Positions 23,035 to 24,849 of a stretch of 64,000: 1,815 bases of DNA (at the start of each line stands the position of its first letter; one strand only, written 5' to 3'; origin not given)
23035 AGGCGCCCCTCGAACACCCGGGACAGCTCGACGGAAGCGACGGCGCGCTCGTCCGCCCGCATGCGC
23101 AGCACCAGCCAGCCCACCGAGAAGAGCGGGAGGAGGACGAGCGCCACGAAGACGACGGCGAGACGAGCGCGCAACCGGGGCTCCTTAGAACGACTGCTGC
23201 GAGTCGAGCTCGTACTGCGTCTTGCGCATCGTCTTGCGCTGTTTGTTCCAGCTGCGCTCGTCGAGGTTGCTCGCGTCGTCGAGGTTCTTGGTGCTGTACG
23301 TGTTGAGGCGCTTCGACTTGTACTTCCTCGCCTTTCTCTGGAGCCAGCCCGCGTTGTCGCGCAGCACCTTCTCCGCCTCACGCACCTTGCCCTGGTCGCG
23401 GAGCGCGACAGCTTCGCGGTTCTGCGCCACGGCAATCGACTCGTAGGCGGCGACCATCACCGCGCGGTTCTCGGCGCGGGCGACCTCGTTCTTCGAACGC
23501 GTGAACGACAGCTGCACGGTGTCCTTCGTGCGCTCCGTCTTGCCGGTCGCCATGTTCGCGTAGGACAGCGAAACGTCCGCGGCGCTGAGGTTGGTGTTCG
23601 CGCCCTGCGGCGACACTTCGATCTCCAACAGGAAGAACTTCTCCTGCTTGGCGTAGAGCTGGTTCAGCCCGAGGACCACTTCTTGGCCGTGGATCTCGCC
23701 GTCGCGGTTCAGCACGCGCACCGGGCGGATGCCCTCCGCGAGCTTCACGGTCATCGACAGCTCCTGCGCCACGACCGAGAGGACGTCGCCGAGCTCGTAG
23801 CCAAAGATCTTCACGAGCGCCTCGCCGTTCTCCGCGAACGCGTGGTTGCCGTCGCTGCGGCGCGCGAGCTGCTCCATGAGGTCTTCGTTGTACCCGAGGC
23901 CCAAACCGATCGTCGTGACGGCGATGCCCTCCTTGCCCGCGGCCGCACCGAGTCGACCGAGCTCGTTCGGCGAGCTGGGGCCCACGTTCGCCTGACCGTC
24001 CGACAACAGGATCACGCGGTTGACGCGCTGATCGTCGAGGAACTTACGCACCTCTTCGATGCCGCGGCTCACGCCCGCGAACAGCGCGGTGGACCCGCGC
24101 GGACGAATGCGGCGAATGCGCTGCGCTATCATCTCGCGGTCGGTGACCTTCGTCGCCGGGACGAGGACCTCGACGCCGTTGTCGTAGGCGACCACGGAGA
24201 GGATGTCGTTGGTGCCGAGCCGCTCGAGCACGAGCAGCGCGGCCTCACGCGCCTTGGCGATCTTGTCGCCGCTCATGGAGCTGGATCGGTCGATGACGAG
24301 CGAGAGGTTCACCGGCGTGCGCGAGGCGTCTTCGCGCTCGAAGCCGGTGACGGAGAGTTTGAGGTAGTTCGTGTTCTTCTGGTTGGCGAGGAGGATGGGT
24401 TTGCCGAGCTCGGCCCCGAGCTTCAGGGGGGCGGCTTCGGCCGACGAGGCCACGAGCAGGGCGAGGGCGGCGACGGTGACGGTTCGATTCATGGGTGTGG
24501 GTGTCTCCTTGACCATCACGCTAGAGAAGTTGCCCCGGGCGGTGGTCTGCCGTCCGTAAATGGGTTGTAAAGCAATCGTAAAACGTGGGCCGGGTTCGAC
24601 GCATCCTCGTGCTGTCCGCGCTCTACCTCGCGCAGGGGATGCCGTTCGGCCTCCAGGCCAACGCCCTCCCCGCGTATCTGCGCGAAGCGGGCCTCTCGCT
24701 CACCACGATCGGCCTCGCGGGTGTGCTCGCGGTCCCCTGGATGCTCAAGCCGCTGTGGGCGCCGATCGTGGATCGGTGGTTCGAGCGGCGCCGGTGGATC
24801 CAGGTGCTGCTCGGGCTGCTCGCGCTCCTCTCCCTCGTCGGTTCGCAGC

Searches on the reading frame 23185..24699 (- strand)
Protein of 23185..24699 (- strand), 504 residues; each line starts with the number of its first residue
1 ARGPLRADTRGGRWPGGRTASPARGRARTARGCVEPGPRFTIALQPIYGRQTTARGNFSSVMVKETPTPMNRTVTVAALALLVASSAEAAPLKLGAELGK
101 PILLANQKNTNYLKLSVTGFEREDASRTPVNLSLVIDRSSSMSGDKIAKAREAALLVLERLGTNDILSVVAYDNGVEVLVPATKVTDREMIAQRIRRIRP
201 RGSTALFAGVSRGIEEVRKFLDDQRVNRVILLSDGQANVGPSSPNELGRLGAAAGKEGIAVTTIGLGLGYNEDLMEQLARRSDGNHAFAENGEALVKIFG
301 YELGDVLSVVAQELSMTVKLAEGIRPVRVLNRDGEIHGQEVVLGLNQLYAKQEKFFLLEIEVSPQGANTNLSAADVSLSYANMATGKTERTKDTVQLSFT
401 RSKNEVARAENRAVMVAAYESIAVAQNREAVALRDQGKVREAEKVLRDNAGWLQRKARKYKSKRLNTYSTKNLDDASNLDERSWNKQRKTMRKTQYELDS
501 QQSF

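Call 89: search_protein_families(library=pfam, proteins=[window:23185-24699:-], max_evalue=0.001)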
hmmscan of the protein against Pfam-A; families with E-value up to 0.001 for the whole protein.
window:23185-24699:- (504 aa): 3 families
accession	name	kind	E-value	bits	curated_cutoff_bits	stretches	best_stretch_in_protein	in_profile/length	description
PF00092.34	VWA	-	4.9e-17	63.1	23.8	1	132-291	2-163/174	von Willebrand factor type A domain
PF13519.12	VWA_2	-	6.8e-13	49.6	27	1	134-236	3-107/107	von Willebrand factor type A domain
PF13768.12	VWA_3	-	7.3e-10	39.5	27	1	131-287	2-154/155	von Willebrand factor type A domain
